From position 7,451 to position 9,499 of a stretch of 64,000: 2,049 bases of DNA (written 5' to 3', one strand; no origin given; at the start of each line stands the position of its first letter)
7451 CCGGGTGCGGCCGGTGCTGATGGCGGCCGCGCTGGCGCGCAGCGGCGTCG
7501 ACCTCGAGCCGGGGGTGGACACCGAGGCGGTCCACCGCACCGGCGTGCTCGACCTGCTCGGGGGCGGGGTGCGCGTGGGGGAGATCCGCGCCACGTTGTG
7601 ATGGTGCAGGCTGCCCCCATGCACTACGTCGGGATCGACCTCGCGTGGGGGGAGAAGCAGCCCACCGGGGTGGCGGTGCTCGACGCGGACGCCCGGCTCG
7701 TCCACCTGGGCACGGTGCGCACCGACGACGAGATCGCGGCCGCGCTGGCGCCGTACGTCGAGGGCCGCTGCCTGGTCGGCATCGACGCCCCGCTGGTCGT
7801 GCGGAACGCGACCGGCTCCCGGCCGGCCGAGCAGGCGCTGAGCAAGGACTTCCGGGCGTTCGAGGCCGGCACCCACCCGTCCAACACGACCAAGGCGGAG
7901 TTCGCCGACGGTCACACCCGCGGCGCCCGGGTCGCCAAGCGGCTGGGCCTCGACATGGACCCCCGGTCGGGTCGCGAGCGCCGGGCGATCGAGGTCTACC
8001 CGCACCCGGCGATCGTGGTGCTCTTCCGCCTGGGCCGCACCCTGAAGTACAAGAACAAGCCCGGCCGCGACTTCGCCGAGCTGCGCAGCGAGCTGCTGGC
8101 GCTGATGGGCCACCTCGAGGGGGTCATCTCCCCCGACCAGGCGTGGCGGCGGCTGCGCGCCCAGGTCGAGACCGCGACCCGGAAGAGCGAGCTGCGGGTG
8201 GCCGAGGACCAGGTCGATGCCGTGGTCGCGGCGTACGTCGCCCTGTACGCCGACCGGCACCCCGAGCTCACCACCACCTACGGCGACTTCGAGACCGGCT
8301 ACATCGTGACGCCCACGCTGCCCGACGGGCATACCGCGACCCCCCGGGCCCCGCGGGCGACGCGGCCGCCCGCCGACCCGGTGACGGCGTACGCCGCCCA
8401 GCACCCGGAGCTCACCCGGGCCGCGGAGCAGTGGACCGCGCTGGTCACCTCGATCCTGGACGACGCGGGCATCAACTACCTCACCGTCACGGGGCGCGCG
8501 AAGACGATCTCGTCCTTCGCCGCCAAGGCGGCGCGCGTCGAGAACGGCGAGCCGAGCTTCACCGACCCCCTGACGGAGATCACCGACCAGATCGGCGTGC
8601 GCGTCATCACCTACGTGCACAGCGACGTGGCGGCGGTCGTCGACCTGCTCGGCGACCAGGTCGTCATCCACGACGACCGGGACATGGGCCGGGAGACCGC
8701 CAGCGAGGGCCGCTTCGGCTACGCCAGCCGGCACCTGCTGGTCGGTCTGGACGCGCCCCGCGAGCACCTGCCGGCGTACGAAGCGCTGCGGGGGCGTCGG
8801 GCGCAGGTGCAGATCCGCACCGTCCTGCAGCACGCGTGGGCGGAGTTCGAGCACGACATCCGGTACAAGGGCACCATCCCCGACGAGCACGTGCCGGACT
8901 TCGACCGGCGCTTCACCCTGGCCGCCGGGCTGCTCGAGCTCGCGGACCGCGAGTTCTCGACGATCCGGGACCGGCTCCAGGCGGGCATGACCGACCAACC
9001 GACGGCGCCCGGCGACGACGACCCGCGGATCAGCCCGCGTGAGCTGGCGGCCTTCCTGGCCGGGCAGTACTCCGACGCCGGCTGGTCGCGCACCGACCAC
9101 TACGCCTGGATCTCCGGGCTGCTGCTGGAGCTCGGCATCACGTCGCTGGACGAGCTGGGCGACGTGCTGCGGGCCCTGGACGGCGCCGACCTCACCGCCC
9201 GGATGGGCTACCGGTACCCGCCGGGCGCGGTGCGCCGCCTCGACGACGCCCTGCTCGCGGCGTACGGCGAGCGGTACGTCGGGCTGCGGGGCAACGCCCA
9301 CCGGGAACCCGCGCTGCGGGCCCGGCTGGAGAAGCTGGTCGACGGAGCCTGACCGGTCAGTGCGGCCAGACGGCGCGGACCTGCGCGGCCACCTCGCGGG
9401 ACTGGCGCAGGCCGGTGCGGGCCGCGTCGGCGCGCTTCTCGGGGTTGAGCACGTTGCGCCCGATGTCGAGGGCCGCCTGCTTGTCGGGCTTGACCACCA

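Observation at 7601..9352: DUF429 (RNase H-fold nuclease-like) domain fused to a RelA/SpoT alarmone-synthetase domain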

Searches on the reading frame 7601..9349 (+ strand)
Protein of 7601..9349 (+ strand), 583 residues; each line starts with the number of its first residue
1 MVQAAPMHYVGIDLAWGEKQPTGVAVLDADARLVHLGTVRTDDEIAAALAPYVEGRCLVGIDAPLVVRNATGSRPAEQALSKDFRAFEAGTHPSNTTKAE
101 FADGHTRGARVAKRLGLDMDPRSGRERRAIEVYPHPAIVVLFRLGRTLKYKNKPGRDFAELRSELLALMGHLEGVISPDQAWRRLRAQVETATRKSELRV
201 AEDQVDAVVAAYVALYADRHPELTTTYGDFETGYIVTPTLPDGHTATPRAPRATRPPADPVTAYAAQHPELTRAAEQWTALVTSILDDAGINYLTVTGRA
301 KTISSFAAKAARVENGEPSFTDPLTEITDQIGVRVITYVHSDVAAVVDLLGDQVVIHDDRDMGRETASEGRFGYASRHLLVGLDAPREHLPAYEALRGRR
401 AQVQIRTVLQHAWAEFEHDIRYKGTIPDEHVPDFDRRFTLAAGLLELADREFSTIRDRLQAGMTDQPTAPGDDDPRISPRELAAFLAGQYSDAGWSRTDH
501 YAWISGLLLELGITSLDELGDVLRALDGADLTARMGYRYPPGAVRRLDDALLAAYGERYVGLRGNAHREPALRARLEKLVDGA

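Call 5: search_protein_families(library=pfam, proteins=[window:7601-9349:+], max_evalue=1)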
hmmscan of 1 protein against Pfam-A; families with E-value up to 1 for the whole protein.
window:7601-9349:+ (583 aa): 3 families
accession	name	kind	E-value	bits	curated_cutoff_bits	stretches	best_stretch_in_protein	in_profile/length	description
PF04250.19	DUF429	-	8.7e-29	101.2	23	1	11-228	1-210/214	Protein of unknown function (DUF429)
PF04607.23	RelA_SpoT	-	1.1e-14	55.1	27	1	298-424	1-110/113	Region found in RelA / SpoT proteins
PF06234.18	TmoB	-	0.0063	17.1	25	1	27-90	10-67/78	Toluene-4-monooxygenase system protein B (TmoB)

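Call 6: search_protein_families(library=ncbifam, proteins=[window:7601-9349:+], max_evalue=1)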
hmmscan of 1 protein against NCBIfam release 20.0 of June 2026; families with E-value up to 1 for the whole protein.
window:7601-9349:+ (583 aa): 1 family
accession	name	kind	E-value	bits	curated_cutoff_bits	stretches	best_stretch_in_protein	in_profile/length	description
NF053588.1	GTPPhKinYjbM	equivalog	5.7e-12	45.8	320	1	296-461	40-194/201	GTP diphosphokinase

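Call 7: search_protein_families(library=padloc, proteins=[window:7601-9349:+], max_evalue=1)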
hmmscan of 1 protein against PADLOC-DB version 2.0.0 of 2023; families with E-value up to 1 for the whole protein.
window:7601-9349:+ (583 aa): 3 families
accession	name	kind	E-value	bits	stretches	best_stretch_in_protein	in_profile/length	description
PDLC05019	PDC-S44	-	3.8e-80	266.9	1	3-244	3-254/259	-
PDLC05020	PDC-S44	-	2.1e-15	54.9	1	8-246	7-259/277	-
PDLC04999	PDC-S33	-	5.9e-09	33.8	1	284-414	57-175/349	-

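Call 8: find_homologous_proteins(query=window:7601-9349:+, max_evalue=0.00001)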
Query window:7601-9349:+ (583 aa): 3616 proteins with E <= 0.00001 among 8000 candidates; the best 120 are listed.
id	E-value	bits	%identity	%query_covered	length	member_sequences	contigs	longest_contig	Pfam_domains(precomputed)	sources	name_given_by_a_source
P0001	0.0e+0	1271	98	100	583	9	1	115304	PF04607.24,PF04250.20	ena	-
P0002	0.0e+0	1082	84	99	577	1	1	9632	PF04607.24,PF04250.20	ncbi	ncbi:MAG: DUF429 domain-containing protein [Nocardioides sp.]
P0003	0.0e+0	1075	84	99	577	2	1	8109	PF04607.24,PF04250.20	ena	-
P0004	0.0e+0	1044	82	99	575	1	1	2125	PF04607.24,PF04250.20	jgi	-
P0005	2.0e-282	956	77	98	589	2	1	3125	PF04607.24,PF04250.20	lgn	-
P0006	7.0e-282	954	76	99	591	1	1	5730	PF04607.24,PF04250.20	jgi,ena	-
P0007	1.7e-280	950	76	98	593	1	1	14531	PF04607.24,PF04250.20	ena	-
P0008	2.4e-280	949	76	98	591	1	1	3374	PF04607.24,PF04250.20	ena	-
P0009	3.2e-280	949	76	99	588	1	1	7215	PF04607.24,PF04250.20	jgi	-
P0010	9.5e-280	947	75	98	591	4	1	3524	PF04607.24,PF04250.20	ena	-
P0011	1.2e-279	947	76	98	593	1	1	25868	PF04607.24,PF04250.20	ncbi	-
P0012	5.9e-277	938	74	99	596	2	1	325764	PF04607.24,PF04250.20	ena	-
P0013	5.8e-276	935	74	99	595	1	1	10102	PF04607.24,PF04250.20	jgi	jgi:predicted RNase H-like nuclease/ppGpp synthetase/RelA/SpoT-type nucleotidyltranferase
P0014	1.2e-275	934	74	98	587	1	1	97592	PF04607.24,PF04250.20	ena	-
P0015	7.5e-275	931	74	100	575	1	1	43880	PF04607.24,PF04250.20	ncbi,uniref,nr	ncbi:DUF429 domain-containing protein [Nocardioides sp.]|uniref:DUF429 domain-containing protein n=1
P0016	1.3e-274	930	74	98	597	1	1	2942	PF04607.24,PF04250.20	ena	-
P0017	2.7e-274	929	74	98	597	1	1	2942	PF04607.24,PF04250.20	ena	-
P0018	6.6e-274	928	73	99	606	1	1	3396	PF04607.24,PF04250.20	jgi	jgi:predicted RNase H-like nuclease/ppGpp synthetase/RelA/SpoT-type nucleotidyltranferase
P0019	2.0e-273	926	73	98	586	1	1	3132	PF04607.24,PF04250.20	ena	-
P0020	3.0e-273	926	72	99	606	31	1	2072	PF04607.24,PF04250.20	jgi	jgi:predicted RNase H-like nuclease/ppGpp synthetase/RelA/SpoT-type nucleotidyltranferase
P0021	3.1e-273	926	73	98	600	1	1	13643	PF04607.24,PF04250.20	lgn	-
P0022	3.5e-273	925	74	98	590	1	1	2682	PF04607.24,PF04250.20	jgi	jgi:predicted RNase H-like nuclease/ppGpp synthetase/RelA/SpoT-type nucleotidyltranferase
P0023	6.1e-273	925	74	98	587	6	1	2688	PF04607.24,PF04250.20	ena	-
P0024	6.9e-273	924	77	98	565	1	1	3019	PF04607.24,PF04250.20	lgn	-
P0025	9.2e-273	924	74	98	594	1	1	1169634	PF04607.24,PF04250.20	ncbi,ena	-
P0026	9.7e-273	924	73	98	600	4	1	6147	PF04607.24,PF04250.20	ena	-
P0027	9.9e-273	924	73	99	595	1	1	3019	PF04607.24,PF04250.20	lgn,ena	-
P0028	1.1e-272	924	73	98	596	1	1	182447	PF04607.24,PF04250.20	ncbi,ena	-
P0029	1.2e-272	924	74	98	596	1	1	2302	PF04607.24,PF04250.20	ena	-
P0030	1.4e-272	923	74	99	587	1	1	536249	PF04607.24,PF04250.20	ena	-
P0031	3.9e-272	922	73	99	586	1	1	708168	PF04607.24,PF04250.20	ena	-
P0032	4.0e-272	922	73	98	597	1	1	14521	PF04607.24,PF04250.20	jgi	jgi:predicted RNase H-like nuclease/ppGpp synthetase/RelA/SpoT-type nucleotidyltranferase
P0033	6.7e-272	921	74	98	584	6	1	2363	PF04607.24,PF04250.20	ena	-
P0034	7.8e-272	921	74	98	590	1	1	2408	PF04607.24,PF04250.20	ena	-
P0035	9.2e-272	921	72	99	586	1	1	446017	PF04607.24,PF04250.20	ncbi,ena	-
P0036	9.5e-272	921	74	98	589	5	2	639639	PF04607.24,PF04250.20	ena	-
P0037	1.2e-271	920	74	98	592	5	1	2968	PF04607.24,PF04250.20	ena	-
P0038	1.2e-271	920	73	99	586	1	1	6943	PF04607.24,PF04250.20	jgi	jgi:predicted RNase H-like nuclease/ppGpp synthetase/RelA/SpoT-type nucleotidyltranferase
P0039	1.4e-271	920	73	98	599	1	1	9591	PF04607.24,PF04250.20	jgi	jgi:predicted RNase H-like nuclease/ppGpp synthetase/RelA/SpoT-type nucleotidyltranferase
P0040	1.5e-271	920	73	99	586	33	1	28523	PF04607.24,PF04250.20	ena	-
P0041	1.7e-271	920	73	99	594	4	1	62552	PF04607.24,PF04250.20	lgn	-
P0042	1.8e-271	920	74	98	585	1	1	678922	PF04607.24,PF04250.20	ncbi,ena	-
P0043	2.3e-271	919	73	99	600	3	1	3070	PF04607.24,PF04250.20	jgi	jgi:predicted RNase H-like nuclease/ppGpp synthetase/RelA/SpoT-type nucleotidyltranferase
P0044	3.0e-271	919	73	98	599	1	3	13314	PF04607.24,PF04250.20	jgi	jgi:predicted RNase H-like nuclease/ppGpp synthetase/RelA/SpoT-type nucleotidyltranferase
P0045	3.0e-271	919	75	99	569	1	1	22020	PF04607.24,PF04250.20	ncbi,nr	ncbi:MAG: yjbM [Nocardioides sp.]|nr:yjbM [Nocardioides sp.]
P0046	3.3e-271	919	74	98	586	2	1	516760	PF04607.24,PF04250.20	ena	-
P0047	1.0e-270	917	73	98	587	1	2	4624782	PF04607.24,PF04250.20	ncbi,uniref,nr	ncbi:DUF429 domain-containing protein [Nocardioides ungokensis]|uniref:DUF429 domain-containing prot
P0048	2.0e-270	916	72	99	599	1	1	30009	PF04607.24,PF04250.20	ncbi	-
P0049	2.1e-270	916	74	99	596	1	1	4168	PF04607.24,PF04250.20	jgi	jgi:predicted RNase H-like nuclease/ppGpp synthetase/RelA/SpoT-type nucleotidyltranferase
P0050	2.2e-270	916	73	99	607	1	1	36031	PF04607.24,PF04250.20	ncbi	-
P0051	2.3e-270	916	73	98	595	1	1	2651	PF04607.24,PF04250.20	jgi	jgi:predicted RNase H-like nuclease/ppGpp synthetase/RelA/SpoT-type nucleotidyltranferase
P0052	2.4e-270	916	73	98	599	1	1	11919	PF04607.24,PF04250.20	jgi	jgi:predicted RNase H-like nuclease/ppGpp synthetase/RelA/SpoT-type nucleotidyltranferase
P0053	2.5e-270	916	73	98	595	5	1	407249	PF04607.24,PF04250.20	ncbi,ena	-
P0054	3.1e-270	916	73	99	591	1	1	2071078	PF04607.24,PF04250.20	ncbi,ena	-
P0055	3.4e-270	916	73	98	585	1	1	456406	PF04607.24,PF04250.20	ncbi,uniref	ncbi:bifunctional ribonuclease/(p)ppGpp synthase [Nocardioides koreensis]|uniref:Bifunctional ribonu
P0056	3.7e-270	915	74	98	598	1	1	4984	PF04607.24,PF04250.20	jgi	jgi:predicted RNase H-like nuclease/ppGpp synthetase/RelA/SpoT-type nucleotidyltranferase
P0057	5.0e-270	915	73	98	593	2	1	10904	PF04607.24,PF04250.20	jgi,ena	-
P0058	6.9e-270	915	73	98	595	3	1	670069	PF04607.24,PF04250.20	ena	-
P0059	1.2e-269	914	74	98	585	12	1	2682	PF04607.24,PF04250.20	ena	-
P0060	1.3e-269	914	73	99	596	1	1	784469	PF04607.24,PF04250.20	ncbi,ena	-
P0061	1.5e-269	913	73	98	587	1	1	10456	PF04607.24,PF04250.20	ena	-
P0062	1.6e-269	913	72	98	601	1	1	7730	PF04607.24,PF04250.20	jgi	-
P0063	1.6e-269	913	73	98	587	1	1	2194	PF04607.24,PF04250.20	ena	-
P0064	1.6e-269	913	73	98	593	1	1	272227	PF04607.24,PF04250.20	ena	-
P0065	1.8e-269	913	74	98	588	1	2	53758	PF04607.24,PF04250.20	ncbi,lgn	ncbi:bifunctional ribonuclease/(p)ppGpp synthase [Angustibacter speluncae]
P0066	2.2e-269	913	73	98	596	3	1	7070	PF04607.24,PF04250.20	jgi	jgi:predicted RNase H-like nuclease/ppGpp synthetase/RelA/SpoT-type nucleotidyltranferase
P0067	2.4e-269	913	72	98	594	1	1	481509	PF04607.24,PF04250.20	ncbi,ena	-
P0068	3.4e-269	912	74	98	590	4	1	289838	PF04607.24,PF04250.20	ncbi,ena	-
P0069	4.7e-269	912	72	99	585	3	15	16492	PF04607.24,PF04250.20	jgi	jgi:predicted RNase H-like nuclease/ppGpp synthetase/RelA/SpoT-type nucleotidyltranferase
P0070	7.3e-269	911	72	98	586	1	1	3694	PF04607.24,PF04250.20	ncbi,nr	ncbi:MAG TPA: DUF429 domain-containing protein [Nocardioides sp.]|nr:DUF429 domain-containing protei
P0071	1.2e-268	910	72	98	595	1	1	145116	PF04607.24,PF04250.20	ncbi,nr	ncbi:MAG TPA: DUF429 domain-containing protein [Nocardioidaceae bacterium]|nr:DUF429 domain-containi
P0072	1.7e-268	910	75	98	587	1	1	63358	PF04607.24,PF04250.20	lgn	-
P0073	1.8e-268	910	73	98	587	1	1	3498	PF04607.24,PF04250.20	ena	-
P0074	1.8e-268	910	72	98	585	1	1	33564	PF04607.24,PF04250.20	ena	-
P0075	2.4e-268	909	73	98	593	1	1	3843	PF04607.24,PF04250.20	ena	-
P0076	2.9e-268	909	73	98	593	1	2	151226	PF04607.24,PF04250.20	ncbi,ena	-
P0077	3.8e-268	909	73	98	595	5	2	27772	PF04607.24,PF04250.20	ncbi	ncbi:MAG: DUF429 domain-containing protein [Nocardioidaceae bacterium]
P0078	3.9e-268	909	73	98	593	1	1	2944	PF04607.24,PF04250.20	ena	-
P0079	5.9e-268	908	73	99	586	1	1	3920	PF04607.24,PF04250.20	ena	-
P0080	6.5e-268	908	72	98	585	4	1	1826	PF04607.24,PF04250.20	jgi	jgi:predicted RNase H-like nuclease/ppGpp synthetase/RelA/SpoT-type nucleotidyltranferase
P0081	7.1e-268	908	73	98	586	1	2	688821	PF04607.24,PF04250.20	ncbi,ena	-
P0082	8.3e-268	908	73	98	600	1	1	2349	PF04607.24,PF04250.20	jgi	jgi:predicted RNase H-like nuclease/ppGpp synthetase/RelA/SpoT-type nucleotidyltranferase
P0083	8.4e-268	908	73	98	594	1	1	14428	PF04607.24,PF04250.20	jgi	-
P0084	9.7e-268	907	73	98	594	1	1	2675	PF04607.24,PF04250.20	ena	-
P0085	1.1e-267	907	73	99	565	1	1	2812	PF04607.24,PF04250.20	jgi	jgi:predicted RNase H-like nuclease/ppGpp synthetase/RelA/SpoT-type nucleotidyltranferase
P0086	1.1e-267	907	72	99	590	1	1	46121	PF04607.24,PF04250.20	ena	-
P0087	1.1e-267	907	73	98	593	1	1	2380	PF04607.24,PF04250.20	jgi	jgi:predicted RNase H-like nuclease/ppGpp synthetase/RelA/SpoT-type nucleotidyltranferase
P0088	2.5e-267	906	72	98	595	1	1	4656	PF04607.24,PF04250.20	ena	-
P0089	3.5e-267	906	69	98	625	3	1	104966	PF04607.24,PF04250.20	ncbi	-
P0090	3.7e-267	906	72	99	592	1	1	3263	PF04607.24,PF04250.20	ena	-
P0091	4.1e-267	905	74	98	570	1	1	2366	PF04607.24,PF04250.20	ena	-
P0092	5.8e-267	905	72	98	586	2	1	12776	PF04607.24,PF04250.20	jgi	jgi:predicted RNase H-like nuclease/ppGpp synthetase/RelA/SpoT-type nucleotidyltranferase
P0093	8.4e-267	904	73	98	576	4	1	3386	PF04607.24,PF04250.20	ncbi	ncbi:MAG: DUF429 domain-containing protein [Nocardioides sp.]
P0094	8.9e-267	904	73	98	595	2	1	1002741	PF04607.24,PF04250.20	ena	-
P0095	9.3e-267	904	71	98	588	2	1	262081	PF04607.24,PF04250.20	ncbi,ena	-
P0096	1.2e-266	904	72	98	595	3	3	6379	PF04607.24,PF04250.20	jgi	jgi:predicted RNase H-like nuclease/ppGpp synthetase/RelA/SpoT-type nucleotidyltranferase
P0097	1.9e-266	903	72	99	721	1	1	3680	PF04607.24,PF04250.20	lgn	-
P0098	2.6e-266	903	72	98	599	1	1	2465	PF04607.24,PF04250.20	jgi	-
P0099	2.9e-266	903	73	98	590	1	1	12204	PF04607.24,PF04250.20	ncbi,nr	ncbi:MAG TPA: DUF429 domain-containing protein [Nocardioidaceae bacterium]|nr:DUF429 domain-containi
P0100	4.7e-266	902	72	98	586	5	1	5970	PF04607.24,PF04250.20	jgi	jgi:predicted RNase H-like nuclease/ppGpp synthetase/RelA/SpoT-type nucleotidyltranferase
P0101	5.5e-266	902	73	98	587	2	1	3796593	PF04607.24,PF04250.20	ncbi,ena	-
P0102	5.6e-266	902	72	99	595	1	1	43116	PF04607.24,PF04250.20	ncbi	-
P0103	6.1e-266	902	72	98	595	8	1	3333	PF04607.24,PF04250.20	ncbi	-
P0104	7.1e-266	901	71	98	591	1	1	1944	PF04607.24,PF04250.20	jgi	jgi:predicted RNase H-like nuclease/ppGpp synthetase/RelA/SpoT-type nucleotidyltranferase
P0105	7.4e-266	901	74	98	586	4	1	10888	PF04607.24,PF04250.20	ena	-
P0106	8.7e-266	901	72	98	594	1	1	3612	PF04607.24,PF04250.20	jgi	jgi:predicted RNase H-like nuclease/ppGpp synthetase/RelA/SpoT-type nucleotidyltranferase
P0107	8.8e-266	901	73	98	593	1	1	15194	PF04607.24,PF04250.20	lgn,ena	-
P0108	9.6e-266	901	72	98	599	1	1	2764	PF04607.24,PF04250.20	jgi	-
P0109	1.1e-265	901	73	99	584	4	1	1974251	PF04607.24,PF04250.20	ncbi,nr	ncbi:GTP pyrophosphokinase [Nocardioides sp. LS1]|nr:GTP pyrophosphokinase [Nocardioides sp. LS1]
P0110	1.1e-265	901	72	98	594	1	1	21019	PF04607.24,PF04250.20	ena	-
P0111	1.1e-265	901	74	98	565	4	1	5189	PF04607.24,PF04250.20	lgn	-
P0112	1.5e-265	900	73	98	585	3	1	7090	PF04607.24,PF04250.20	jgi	jgi:predicted RNase H-like nuclease/ppGpp synthetase/RelA/SpoT-type nucleotidyltranferase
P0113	1.8e-265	900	73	98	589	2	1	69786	PF04607.24,PF04250.20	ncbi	-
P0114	1.9e-265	900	72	98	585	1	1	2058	PF04607.24,PF04250.20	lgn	-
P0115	2.0e-265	900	72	98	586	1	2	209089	PF04607.24,PF04250.20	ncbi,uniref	ncbi:DUF429 domain-containing protein [Nocardioides sp. GCM10027113]|uniref:DUF429 domain-containing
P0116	3.0e-265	899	72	98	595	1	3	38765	PF04607.24,PF04250.20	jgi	jgi:predicted RNase H-like nuclease/ppGpp synthetase/RelA/SpoT-type nucleotidyltranferase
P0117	3.3e-265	899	72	98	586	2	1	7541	PF04607.24,PF04250.20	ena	-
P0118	3.6e-265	899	72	98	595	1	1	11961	PF04607.24,PF04250.20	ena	-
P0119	4.9e-265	899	72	98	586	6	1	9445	PF04607.24,PF04250.20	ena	-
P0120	7.9e-265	898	72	98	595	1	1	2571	PF04607.24,PF04250.20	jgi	jgi:predicted RNase H-like nuclease/ppGpp synthetase/RelA/SpoT-type nucleotidyltranferase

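Call 9: search_solved_structures(query=window:7601-9349:+, max_evalue=1, show_alignments=3)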
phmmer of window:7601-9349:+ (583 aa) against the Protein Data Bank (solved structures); distinct sequences matched with E-value up to 1: 8.
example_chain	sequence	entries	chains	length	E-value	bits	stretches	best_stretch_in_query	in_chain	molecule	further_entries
2be3_A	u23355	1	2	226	2.5e-09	39.4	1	296-462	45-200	GTP pyrophosphokinase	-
3l9d_A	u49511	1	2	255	3.3e-07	32.4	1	296-461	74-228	Putative GTP pyrophosphokinase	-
5f2v_V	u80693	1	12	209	1e-06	30.8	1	295-461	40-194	GTP pyrophosphokinase YjbM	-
5ded_D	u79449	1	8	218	1.2e-06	30.6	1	295-461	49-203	GTP pyrophosphokinase YjbM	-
5dec_A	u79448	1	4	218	1.2e-06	30.6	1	295-461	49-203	GTP pyrophosphokinase YjbM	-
6fgk_A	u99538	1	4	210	0.00029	22.7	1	299-424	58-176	GTP pyrophosphokinase YwaC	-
6ewz_A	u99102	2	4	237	0.0011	20.8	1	325-436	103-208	GTP pyrophosphokinase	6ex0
6fgj_A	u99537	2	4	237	0.0013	20.6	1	325-435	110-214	GTP pyrophosphokinase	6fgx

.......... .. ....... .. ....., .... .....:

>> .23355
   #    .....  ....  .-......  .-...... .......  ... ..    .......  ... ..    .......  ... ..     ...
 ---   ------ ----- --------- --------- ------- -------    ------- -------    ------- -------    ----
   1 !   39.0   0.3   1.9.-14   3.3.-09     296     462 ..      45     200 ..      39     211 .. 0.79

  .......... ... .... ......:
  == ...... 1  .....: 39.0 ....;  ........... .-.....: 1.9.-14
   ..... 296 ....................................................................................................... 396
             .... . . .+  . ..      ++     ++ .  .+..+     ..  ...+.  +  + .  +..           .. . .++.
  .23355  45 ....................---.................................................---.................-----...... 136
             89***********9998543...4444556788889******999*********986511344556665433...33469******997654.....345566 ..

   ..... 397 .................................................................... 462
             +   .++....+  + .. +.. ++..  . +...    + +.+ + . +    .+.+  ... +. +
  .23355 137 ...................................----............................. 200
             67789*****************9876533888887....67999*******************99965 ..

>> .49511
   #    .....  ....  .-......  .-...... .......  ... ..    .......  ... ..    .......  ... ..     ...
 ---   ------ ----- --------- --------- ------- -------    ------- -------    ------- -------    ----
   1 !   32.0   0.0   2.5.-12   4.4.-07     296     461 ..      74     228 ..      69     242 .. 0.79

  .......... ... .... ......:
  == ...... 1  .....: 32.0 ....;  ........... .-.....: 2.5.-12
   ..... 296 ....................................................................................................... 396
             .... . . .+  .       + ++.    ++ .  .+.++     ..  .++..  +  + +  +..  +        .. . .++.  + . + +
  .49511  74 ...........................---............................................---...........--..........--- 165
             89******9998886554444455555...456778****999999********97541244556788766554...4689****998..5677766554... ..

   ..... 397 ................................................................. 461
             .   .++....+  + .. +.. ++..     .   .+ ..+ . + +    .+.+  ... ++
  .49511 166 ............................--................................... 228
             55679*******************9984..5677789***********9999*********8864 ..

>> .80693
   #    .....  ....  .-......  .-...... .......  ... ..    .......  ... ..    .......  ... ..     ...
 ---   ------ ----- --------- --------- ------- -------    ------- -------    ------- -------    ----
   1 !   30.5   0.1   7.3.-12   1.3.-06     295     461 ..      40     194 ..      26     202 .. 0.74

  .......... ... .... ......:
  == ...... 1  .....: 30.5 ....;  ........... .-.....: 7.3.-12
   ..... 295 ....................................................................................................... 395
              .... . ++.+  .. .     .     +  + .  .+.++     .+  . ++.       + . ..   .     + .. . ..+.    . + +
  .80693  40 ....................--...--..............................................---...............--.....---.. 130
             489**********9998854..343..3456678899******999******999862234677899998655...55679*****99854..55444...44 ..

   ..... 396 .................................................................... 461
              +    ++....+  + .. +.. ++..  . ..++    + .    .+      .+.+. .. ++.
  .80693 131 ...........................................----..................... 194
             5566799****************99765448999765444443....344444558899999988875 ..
